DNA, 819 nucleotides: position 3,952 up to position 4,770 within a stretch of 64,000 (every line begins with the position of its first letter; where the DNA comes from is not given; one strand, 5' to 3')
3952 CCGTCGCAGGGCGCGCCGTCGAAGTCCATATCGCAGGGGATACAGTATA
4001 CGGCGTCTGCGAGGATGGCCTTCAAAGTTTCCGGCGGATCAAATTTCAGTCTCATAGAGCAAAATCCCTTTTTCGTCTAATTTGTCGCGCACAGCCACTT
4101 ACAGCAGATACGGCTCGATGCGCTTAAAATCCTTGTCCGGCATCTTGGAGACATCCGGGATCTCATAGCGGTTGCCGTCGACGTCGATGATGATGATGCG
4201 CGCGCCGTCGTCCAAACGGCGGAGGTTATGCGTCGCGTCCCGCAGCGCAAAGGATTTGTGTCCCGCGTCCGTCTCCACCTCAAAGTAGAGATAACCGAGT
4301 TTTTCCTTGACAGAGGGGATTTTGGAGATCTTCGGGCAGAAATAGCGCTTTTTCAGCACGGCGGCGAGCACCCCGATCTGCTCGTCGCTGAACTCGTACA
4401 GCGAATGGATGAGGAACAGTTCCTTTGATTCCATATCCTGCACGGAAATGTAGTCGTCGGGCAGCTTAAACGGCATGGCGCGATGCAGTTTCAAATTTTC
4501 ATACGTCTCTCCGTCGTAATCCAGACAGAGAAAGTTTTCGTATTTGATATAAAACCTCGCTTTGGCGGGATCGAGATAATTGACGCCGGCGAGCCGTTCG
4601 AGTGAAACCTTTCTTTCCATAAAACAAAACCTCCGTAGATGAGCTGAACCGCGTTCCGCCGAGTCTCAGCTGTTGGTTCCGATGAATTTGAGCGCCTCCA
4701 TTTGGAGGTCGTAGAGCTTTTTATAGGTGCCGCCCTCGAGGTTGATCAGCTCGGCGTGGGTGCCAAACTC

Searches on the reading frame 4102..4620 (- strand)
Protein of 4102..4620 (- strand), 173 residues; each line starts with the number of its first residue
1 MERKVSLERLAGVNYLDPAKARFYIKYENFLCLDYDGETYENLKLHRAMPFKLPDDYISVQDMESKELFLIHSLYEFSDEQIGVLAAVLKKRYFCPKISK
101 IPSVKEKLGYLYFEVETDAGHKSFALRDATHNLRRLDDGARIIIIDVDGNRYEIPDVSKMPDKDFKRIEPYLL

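Call 72: list_cluster_members(proteins=[window:4102-4620:-, window:9547-11130:+, window:15411-16802:+, window:34823-36904:+, window:39834-44642:+, window:59724-62177:-, window:25198-26727:-, window:24258-25076:+, window:46508-47986:-, window:1860-4055:-])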
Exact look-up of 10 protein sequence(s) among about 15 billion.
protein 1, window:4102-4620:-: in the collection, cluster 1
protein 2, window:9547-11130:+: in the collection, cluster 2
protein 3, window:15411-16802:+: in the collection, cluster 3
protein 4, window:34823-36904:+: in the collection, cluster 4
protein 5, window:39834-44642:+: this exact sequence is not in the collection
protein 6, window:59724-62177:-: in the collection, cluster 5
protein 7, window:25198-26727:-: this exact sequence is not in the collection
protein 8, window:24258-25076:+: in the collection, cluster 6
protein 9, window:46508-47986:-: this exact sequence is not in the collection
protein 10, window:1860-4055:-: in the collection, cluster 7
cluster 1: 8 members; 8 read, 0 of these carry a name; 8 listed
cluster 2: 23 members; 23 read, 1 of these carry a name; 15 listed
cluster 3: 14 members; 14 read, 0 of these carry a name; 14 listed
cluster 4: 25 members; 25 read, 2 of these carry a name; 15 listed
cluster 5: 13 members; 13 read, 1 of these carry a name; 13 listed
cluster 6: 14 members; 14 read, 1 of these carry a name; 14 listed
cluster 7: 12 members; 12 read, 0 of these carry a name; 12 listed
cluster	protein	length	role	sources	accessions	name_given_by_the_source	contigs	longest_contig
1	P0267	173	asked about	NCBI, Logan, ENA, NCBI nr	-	-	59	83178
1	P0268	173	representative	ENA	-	-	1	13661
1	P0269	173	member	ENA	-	-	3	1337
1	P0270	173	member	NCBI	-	-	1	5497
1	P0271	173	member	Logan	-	-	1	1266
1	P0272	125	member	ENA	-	-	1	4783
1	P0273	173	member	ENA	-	-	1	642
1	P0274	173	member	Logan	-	-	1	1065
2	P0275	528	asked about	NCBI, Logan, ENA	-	-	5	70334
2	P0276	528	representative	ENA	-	-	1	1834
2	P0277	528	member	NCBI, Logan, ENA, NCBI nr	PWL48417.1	MAG: hypothetical protein DBY36_09145 [Clostridiales bacterium]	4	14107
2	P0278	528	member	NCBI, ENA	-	-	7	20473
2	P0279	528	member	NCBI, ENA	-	-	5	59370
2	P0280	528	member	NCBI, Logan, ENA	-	-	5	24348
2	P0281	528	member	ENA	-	-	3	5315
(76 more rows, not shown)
